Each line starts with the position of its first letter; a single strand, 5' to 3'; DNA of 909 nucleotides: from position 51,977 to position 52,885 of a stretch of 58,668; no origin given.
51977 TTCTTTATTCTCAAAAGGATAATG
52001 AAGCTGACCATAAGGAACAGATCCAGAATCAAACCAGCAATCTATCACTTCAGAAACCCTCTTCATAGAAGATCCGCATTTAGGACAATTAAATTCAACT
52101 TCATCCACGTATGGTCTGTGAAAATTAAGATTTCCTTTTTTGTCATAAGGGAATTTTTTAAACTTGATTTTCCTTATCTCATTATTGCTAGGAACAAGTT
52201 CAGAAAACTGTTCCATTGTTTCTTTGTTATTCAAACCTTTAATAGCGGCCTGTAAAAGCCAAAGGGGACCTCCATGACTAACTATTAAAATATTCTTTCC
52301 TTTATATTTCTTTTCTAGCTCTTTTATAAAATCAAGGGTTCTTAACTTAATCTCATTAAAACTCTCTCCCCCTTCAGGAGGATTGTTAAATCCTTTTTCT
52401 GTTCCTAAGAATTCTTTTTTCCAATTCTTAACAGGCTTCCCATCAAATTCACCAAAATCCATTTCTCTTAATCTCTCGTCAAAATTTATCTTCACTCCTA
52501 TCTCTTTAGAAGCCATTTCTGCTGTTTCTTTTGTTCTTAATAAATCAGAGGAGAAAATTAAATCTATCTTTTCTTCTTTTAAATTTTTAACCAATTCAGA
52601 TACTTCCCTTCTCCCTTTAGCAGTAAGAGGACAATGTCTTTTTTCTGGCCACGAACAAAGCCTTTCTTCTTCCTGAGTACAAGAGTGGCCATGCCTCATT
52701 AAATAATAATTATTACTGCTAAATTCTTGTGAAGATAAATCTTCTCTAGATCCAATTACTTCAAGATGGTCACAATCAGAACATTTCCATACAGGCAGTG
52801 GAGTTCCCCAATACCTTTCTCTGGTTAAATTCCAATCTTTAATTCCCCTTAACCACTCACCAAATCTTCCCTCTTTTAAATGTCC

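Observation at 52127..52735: Histidine-phosphatase (PGAM-like) domain nested inside isoleucyl-tRNA synthetase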

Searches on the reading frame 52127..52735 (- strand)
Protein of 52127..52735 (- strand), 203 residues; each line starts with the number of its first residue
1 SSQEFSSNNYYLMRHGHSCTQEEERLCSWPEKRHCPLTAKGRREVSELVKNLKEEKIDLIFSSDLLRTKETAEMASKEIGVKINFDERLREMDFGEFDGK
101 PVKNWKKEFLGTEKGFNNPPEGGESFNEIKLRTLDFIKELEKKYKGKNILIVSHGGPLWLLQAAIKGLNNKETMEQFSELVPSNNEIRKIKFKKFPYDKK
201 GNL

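Call 4: search_protein_families(library=ncbifam, proteins=[window:52127-52735:-], max_evalue=0.01)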
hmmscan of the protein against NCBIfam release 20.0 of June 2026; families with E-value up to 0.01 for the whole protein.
window:52127-52735:- (203 aa): 19 families
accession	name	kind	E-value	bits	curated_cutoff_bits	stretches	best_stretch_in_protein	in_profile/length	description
TIGR03162.1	ribazole_cobC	equivalog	3.3e-30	104.8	162.9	1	11-175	2-165/176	alpha-ribazole phosphatase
NF005567.0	PRK07238.1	equivalog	7.2e-25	88.1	326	1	9-165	179-338/378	bifunctional RNase H/acid phosphatase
NF038349.1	dPGM_arch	equivalog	3e-22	79.4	225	1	12-173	3-156/194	2,3-diphosphoglycerate-dependent phosphoglycerate mutase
NF045917.1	PhserinePhPspA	equivalog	4.7e-19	68.9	350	1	25-165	16-161/211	phosphoserine phosphatase PspA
NF002901.0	PRK03482.1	equivalog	5.8e-19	68.6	261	1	10-170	4-166/215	2,3-diphosphoglycerate-dependent phosphoglycerate mutase GpmB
NF011580.0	PRK15004.1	equivalog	2.6e-18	66.8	250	1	10-170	3-165/203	adenosylcobalamin/alpha-ribazole phosphatase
TIGR03848.1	MSMEG_4193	subfamily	3e-16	59.5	203.85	1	12-161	4-159/204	MSMEG_4193 family putative phosphomutase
NF002217.0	PRK01112.1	equivalog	1.1e-14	54.4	320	2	11-76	5-67/228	2,3-bisphosphoglycerate-dependent phosphoglycerate mutase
NF009994.0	PRK13463.1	equivalog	2e-13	50.6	277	1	10-171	5-168/203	phosphoserine phosphatase 1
NF002339.0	PRK01295.1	equivalog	8.4e-12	45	316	1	10-176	5-180/206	2,3-bisphosphoglycerate-dependent phosphoglycerate mutase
TIGR01258.1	pgm_1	subfamily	7.1e-10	38.7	81.7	1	11-107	4-102/245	2,3-bisphosphoglycerate-dependent phosphoglycerate mutase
NF010718.0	PRK14120.1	equivalog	5.5e-08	32.4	366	1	10-113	7-111/249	phosphoglyceromutase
NF009993.0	PRK13462.1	equivalog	1.8e-07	31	226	1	10-155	8-148/203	acid phosphatase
NF010713.0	PRK14115.1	equivalog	1.1e-06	28.1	305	1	12-100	6-96/248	2,3-diphosphoglycerate-dependent phosphoglycerate mutase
TIGR00249.1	sixA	equivalog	2.6e-06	27.4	74.5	1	10-82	3-71/154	phosphohistidine phosphatase SixA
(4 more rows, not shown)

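Call 11: search_solved_structures(query=window:52127-52735:-, max_evalue=0.00001, show_alignments=2)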
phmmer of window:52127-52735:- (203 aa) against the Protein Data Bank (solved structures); distinct sequences matched with E-value up to 0.00001: 41.
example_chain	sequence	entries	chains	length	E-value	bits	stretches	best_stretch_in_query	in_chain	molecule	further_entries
1ebb_A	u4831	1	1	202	4.6e-17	65.7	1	9-167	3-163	PHOSPHATASE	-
1h2e_A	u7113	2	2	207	5e-17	65.6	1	9-167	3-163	PHOSPHATASE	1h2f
6nru_A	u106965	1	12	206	1.6e-10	44.4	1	10-169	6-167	CobC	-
4ij5_A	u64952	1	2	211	2.5e-10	43.7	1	37-169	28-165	Phosphoserine phosphatase 1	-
4ij6_A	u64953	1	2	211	2.9e-10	43.5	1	37-169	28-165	Phosphoserine phosphatase 1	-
9mmh_A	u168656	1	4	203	6.3e-10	42.4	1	10-167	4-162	Phosphoglycerate mutase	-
2p77_A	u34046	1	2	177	8.8e-10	41.9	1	11-158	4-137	Alpha-ribazole-5'-phosphate phosphatase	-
2p9z_A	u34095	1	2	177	1.4e-09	41.3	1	11-158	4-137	Alpha-ribazole-5'-phosphate phosphatase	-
6e4b_A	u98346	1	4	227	1.6e-09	41.1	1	9-169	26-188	Adenosylcobalamin/alpha-ribazole phosphatase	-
2p79_A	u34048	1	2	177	1.9e-09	40.9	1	11-158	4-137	Alpha-ribazole-5'-phosphate phosphatase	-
2p9y_A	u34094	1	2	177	2e-09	40.8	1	11-158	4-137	Alpha-ribazole-5'-phosphate phosphatase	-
2p6m_A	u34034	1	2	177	2.1e-09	40.7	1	11-158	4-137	Alpha-ribazole-5'-phosphate phosphatase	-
2enw_A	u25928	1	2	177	2.2e-09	40.6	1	11-158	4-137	Alpha-ribazole-5'-phosphate phosphatase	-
2eoa_A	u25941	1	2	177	2.2e-09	40.6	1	11-158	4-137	Alpha-ribazole-5'-phosphate phosphatase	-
2p6o_A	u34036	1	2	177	2.3e-09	40.6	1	11-158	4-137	Alpha-ribazole-5'-phosphate phosphatase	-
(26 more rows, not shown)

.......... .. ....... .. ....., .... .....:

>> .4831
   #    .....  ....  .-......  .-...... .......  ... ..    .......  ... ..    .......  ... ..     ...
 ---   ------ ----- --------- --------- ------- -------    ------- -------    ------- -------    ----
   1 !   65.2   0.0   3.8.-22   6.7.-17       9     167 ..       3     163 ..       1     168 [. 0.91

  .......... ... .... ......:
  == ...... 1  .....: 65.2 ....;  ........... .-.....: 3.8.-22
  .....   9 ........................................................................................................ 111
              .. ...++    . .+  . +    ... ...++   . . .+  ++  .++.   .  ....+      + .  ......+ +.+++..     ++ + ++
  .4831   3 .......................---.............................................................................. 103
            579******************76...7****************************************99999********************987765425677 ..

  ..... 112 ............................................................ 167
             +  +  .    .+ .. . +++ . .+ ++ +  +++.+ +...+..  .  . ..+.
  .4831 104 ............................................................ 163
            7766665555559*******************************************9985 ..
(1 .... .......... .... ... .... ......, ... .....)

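Call 25: search_protein_representatives(protein=window:52127-52735:-)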
Query: 203 residues. Proteins with E-value up to 0.001 (for the whole library): 21098; up to 1e-10: 3075; up to 1e-30: 67. The best 150 are listed.
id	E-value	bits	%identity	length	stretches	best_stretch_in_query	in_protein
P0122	1.1e-44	168.9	41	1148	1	3-203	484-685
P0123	1.2e-43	165.5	43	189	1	7-190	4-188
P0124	1.7e-42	161.8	45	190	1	8-193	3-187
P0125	5.0e-42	160.3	32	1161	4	10-174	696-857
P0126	4.0e-40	154.1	45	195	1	7-178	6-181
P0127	4.3e-40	154.0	42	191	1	7-184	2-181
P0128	2.2e-39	151.6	41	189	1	8-177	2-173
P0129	2.0e-38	148.5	43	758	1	4-179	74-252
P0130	2.0e-38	148.5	43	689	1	5-188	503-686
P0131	2.2e-38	148.4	41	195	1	7-179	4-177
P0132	5.9e-38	147.0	36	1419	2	7-174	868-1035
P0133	1.2e-37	146.0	45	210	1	6-175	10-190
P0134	1.7e-37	145.5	45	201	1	7-190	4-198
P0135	2.5e-37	145.0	40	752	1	3-203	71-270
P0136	2.8e-37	144.8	43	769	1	3-202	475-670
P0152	2.0e-34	135.5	36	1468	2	1-191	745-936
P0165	7.4e-33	130.4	42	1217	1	7-192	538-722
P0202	1.7e-29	119.4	41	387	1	6-176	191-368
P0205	3.0e-29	118.6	35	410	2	30-167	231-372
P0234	3.1e-27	112.0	41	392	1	6-173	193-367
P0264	1.0e-24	103.8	35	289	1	5-200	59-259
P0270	4.8e-24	101.6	27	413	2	12-183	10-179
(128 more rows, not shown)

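Call 27: search_protein_families(library=pfam, proteins=[P0130, P0202, P0205, P0234, P0270, P0264, P0125, P0132, P0165, P0152], max_evalue=0.001)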
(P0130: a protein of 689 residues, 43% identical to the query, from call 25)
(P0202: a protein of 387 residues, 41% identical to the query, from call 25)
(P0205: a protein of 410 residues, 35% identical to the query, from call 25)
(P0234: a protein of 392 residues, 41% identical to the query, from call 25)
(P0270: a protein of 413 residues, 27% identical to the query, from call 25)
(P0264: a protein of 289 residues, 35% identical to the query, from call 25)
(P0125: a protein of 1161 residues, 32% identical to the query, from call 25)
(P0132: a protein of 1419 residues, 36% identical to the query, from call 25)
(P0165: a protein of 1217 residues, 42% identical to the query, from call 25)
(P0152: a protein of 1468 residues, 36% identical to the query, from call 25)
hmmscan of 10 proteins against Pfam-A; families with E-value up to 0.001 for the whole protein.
P0130 (689 aa): 4 families
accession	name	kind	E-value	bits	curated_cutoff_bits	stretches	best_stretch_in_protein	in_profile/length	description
PF05746.21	DALR_1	-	1e-34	119.6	22.3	1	390-503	1-117/117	DALR anticodon binding domain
PF00300.27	His_Phos_1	-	4.5e-32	111.7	21.7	1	509-671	2-166/194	Histidine phosphatase superfamily (branch 1)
PF03485.21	Arg_tRNA_synt_N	-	4.4e-18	66.1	21.5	1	4-83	5-85/85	Arginyl tRNA synthetase N terminal domain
PF00750.26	tRNA-synt_1d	-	7e-17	61.9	23.3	2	182-345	123-290/349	tRNA synthetases class I (R), catalytic domain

P0202 (387 aa): 2 families
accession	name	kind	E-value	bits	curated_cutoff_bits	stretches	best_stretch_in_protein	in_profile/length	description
PF01300.24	Sua5_yciO_yrdC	-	7.5e-40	136.7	25.1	1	16-188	3-178/178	Telomere recombination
PF00300.27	His_Phos_1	-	7.3e-28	98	21.7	1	196-368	2-169/194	Histidine phosphatase superfamily (branch 1)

P0205 (410 aa): 1 family
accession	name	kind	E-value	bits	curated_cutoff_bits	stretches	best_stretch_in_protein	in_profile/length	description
PF00300.27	His_Phos_1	-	2.1e-101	337.9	21.7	2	213-405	1-193/194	Histidine phosphatase superfamily (branch 1)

P0234 (392 aa): 2 families
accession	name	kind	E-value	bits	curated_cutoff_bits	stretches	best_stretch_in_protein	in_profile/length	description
PF01300.24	Sua5_yciO_yrdC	-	1.9e-36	125.6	25.1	1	18-189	2-176/178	Telomere recombination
PF00300.27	His_Phos_1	-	1e-28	100.8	21.7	1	198-363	2-162/194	Histidine phosphatase superfamily (branch 1)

P0270 (413 aa): 1 family
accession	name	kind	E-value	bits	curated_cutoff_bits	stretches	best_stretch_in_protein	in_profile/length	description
PF00300.27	His_Phos_1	-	3.3e-116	386.2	21.7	2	8-199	1-191/194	Histidine phosphatase superfamily (branch 1)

P0264 (289 aa): 1 family
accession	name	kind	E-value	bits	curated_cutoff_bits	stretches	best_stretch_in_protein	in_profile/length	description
PF00300.27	His_Phos_1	-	4.6e-30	105.2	21.7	1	65-228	2-165/194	Histidine phosphatase superfamily (branch 1)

P0125 (1161 aa): 3 families
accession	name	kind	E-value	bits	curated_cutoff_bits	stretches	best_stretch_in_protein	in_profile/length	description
PF00300.27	His_Phos_1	-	9.9e-126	417.3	21.7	4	427-595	1-167/194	Histidine phosphatase superfamily (branch 1)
PF00133.28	tRNA-synt_1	-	1.6e-74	251.6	22.7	2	14-417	2-198/414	tRNA synthetases class I (I, L, M and V)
PF09334.17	tRNA-synt_1g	-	1e-12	48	20.1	1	42-185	8-135/391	tRNA synthetases class I (M)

P0132 (1419 aa): 5 families
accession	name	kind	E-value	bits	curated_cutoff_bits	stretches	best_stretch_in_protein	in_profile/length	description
PF00133.28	tRNA-synt_1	-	4.2e-143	477.5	22.7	2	18-485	2-265/414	tRNA synthetases class I (I, L, M and V)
PF00300.27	His_Phos_1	-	2.6e-82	275.6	21.7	2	871-1061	1-189/194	Histidine phosphatase superfamily (branch 1)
PF19302.4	DUF5915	-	1.1e-34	120.2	27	1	1229-1418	2-194/195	Domain of unknown function (DUF5915)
PF08264.19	Anticodon_1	-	8.8e-33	113.7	25.1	1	1065-1210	1-146/148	Anticodon-binding domain of tRNA ligase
PF09334.17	tRNA-synt_1g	-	7.8e-17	61.5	20.1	1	775-847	310-380/391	tRNA synthetases class I (M)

P0165 (1217 aa): 5 families
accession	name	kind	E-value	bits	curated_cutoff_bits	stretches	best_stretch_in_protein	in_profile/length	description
PF00133.28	tRNA-synt_1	-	2.7e-132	441.9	22.7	2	19-541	2-327/414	tRNA synthetases class I (I, L, M and V)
PF00300.27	His_Phos_1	-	2.2e-35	122.5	21.7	1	542-705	2-166/194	Histidine phosphatase superfamily (branch 1)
PF08264.19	Anticodon_1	-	1.8e-34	119.2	25.1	1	869-1013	1-146/148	Anticodon-binding domain of tRNA ligase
PF19302.4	DUF5915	-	1.4e-32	113.3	27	1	1029-1213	2-194/195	Domain of unknown function (DUF5915)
PF09334.17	tRNA-synt_1g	-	2.8e-14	53.1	20.1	1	751-826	302-372/391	tRNA synthetases class I (M)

P0152 (1468 aa): 5 families
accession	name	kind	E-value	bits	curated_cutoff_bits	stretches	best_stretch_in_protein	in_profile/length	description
PF00133.28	tRNA-synt_1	-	3e-124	415.4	22.7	2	24-529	2-266/414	tRNA synthetases class I (I, L, M and V)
PF00300.27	His_Phos_1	-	8.8e-81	270.6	21.7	2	755-938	2-182/194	Histidine phosphatase superfamily (branch 1)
PF19302.4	DUF5915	-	1.1e-23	84.2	27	1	1288-1467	2-194/195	Domain of unknown function (DUF5915)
PF08264.19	Anticodon_1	-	7.3e-22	78.3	25.1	1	1118-1265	1-144/148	Anticodon-binding domain of tRNA ligase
PF09334.17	tRNA-synt_1g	-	3e-12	46.4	20.1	1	67-119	8-60/391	tRNA synthetases class I (M)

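Call 41: find_related_loci(query=A3, collection=genome_contigs, flank=10000)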
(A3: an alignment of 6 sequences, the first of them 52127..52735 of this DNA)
Query A3 (203 aa) in genome_contigs; peptide patterns used: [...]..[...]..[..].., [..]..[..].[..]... (x = any residue, [..] = any of these).
521 stretches matched a pattern; 399 encode a relative of the query (tblastn E <= 1e-3); the best 80 are kept; 80 distinct loci.
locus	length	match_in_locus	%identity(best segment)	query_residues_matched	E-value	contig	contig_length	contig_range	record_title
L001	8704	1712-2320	45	3-203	2e-55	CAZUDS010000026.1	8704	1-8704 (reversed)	MAG TPA_asm: uncultured Candidatus Saccharibacteria bacterium isolate binchicken_co247_5 genome assembly, contig: NODE_5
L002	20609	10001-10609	47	2-203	1e-54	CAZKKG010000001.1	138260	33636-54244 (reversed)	MAG TPA_asm: uncultured Candidatus Saccharibacteria bacterium isolate SRP178699_co1_415 genome assembly, contig: NODE_45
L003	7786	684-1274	45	6-203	2e-54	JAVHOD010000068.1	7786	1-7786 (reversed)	MAG: Candidatus Paceibacterota bacterium isolate WB02no9_41_8 NODE_9494_length_7786_cov_4.884620, whole genome shotgun s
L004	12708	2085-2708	47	3-203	5e-54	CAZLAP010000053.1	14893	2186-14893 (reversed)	MAG TPA_asm: uncultured Candidatus Saccharibacteria bacterium isolate SRP185410_co1_65 genome assembly, contig: k141_545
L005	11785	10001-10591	45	3-199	5e-54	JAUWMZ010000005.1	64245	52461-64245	MAG: Candidatus Nealsonbacteria bacterium isolate CSMAG_2411 CSMAG_2411_k141_117843_length_64245_cov_24.9918, whole geno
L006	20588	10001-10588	48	8-203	8e-54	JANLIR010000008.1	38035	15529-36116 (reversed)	MAG: Candidatus Wolfebacteria bacterium isolate S40-20 k99_173120, whole genome shotgun sequence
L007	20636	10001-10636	45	1-203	2e-53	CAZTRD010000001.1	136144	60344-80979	MAG TPA_asm: uncultured Candidatus Saccharibacteria bacterium isolate SRP178699_co1_515 genome assembly, contig: NODE_48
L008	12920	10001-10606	47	3-203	3e-53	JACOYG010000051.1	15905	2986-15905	MAG: Candidatus Nealsonbacteria bacterium isolate NC_groundwater_173_Ag_S-0.1um_42_8 S4_GD2017_2_S1_scaffold_2394, whole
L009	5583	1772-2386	50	2-203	1e-53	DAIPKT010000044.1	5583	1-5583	MAG TPA_asm: bacterium isolate CTOTU21511 NODE_5311_length_5583_cov_12.460745, whole genome shotgun sequence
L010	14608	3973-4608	46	2-203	2e-52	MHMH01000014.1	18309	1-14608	MAG: Candidatus Nealsonbacteria bacterium RIFCSPLOWO2_01_FULL_43_32 rifcsplowo2_01_scaffold_5929, whole genome shotgun s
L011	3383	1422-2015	48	6-203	4e-52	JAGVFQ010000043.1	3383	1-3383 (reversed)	MAG: Patescibacteria group bacterium isolate DeMMO2_29 c_000000053367, whole genome shotgun sequence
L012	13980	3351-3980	46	3-203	9e-52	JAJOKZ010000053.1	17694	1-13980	MAG: Candidatus Paceibacterota bacterium isolate MAG-494 c_000000000079, whole genome shotgun sequence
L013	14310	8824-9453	45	3-203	2e-51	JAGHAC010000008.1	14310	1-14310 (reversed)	MAG: bacterium isolate AUK220 PB_MBMC_174_c_000000000051, whole genome shotgun sequence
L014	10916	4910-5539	45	3-203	2e-51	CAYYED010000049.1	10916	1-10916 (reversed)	MAG TPA_asm: uncultured Candidatus Saccharibacteria bacterium isolate SRP067234_co1_184 genome assembly, contig: k99_611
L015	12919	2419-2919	47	4-170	2e-51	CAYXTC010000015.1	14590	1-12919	MAG TPA_asm: uncultured Candidatus Saccharibacteria bacterium isolate SRP141376_co2_63 genome assembly, contig: NODE_814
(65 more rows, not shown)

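Call 46: find_encoding_contigs(protein=P0130, flank=6000, max_places=2)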
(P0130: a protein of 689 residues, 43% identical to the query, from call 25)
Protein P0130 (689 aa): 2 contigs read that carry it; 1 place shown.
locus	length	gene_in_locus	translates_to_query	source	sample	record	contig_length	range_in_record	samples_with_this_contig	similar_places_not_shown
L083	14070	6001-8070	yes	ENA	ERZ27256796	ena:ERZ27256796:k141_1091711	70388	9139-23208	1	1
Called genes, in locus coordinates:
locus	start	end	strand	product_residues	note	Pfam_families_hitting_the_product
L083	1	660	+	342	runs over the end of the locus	PF03706:LPG_synthase_TM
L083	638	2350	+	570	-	PF14716:HHH_8, PF00633:HHH (faint), PF14520:HHH_5 (weak), PF14791:DNA_pol_B_thumb, PF02811:PHP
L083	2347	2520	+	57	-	-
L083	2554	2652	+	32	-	-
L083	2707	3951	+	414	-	PF21269:TreT_GT1, PF00534:Glycos_transf_1, PF13692:Glyco_trans_1_4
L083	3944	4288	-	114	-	PF00453:Ribosomal_L20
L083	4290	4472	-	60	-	PF01632:Ribosomal_L35p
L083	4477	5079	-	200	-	PF05198:IF3_N, PF00707:IF3_C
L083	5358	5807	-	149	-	PF01668:SmpB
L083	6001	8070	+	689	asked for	PF03485:Arg_tRNA_synt_N, PF00750:tRNA-synt_1d, PF05746:DALR_1, PF00300:His_Phos_1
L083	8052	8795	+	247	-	PF11967:RecO_N, PF02565:RecO_C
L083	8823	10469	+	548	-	PF24595:DUF7619 (faint)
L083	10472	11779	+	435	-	PF00587:tRNA-synt_2b, PF03129:HGTP_anticodon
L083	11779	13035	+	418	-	PF00675:Peptidase_M16, PF05193:Peptidase_M16_C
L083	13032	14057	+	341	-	PF01594:AI-2E_transport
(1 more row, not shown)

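Call 52: find_homologous_proteins(query=P0130, max_evalue=1e-20)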
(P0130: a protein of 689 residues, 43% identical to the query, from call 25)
Query P0130 (689 aa): 7928 proteins with E <= 1e-20 among 8000 candidates; the best 120 are listed.
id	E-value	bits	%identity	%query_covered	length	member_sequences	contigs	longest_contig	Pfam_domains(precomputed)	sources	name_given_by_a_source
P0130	0.0e+0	1519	100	100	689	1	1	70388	PF05746.22,PF00750.26,PF03485.22,PF00300.28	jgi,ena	-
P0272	0.0e+0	1357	88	100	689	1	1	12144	PF05746.22,PF00750.26,PF03485.22,PF00300.28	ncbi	-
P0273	4.9e-194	665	49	98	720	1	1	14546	PF05746.22,PF00750.26,PF03485.22,PF00300.28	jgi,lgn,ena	-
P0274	3.7e-177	609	58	73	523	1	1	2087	PF05746.22,PF00750.26,PF03485.22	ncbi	-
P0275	5.5e-177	608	57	73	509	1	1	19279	PF09334.18,PF05746.22,PF00750.26,PF03485.22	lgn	-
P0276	6.2e-176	605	57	73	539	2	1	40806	PF09334.18,PF05746.22,PF00750.26,PF03485.22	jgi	-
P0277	7.2e-176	605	58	73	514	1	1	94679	PF05746.22,PF00750.26,PF03485.22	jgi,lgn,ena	-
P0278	1.0e-175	604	57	73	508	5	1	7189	PF05746.22,PF00750.26,PF03485.22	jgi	-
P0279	2.1e-174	600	57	73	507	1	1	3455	PF09334.18,PF05746.22,PF00750.26,PF03485.22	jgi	jgi:arginyl-tRNA synthetase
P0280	2.9e-174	599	56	73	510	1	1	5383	PF05746.22,PF00750.26,PF03485.22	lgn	-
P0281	7.9e-174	598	57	73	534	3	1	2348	PF05746.22,PF00750.26,PF03485.22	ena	-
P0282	1.1e-173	598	56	73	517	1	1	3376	PF05746.22,PF00750.26,PF03485.22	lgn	-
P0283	3.7e-173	596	56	72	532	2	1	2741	PF05746.22,PF00750.26,PF03485.22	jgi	-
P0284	5.8e-173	595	56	73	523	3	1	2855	PF09334.18,PF05746.22,PF00750.26,PF03485.22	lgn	-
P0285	8.8e-173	595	56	73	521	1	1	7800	PF09334.18,PF05746.22,PF00750.26,PF03485.22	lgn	-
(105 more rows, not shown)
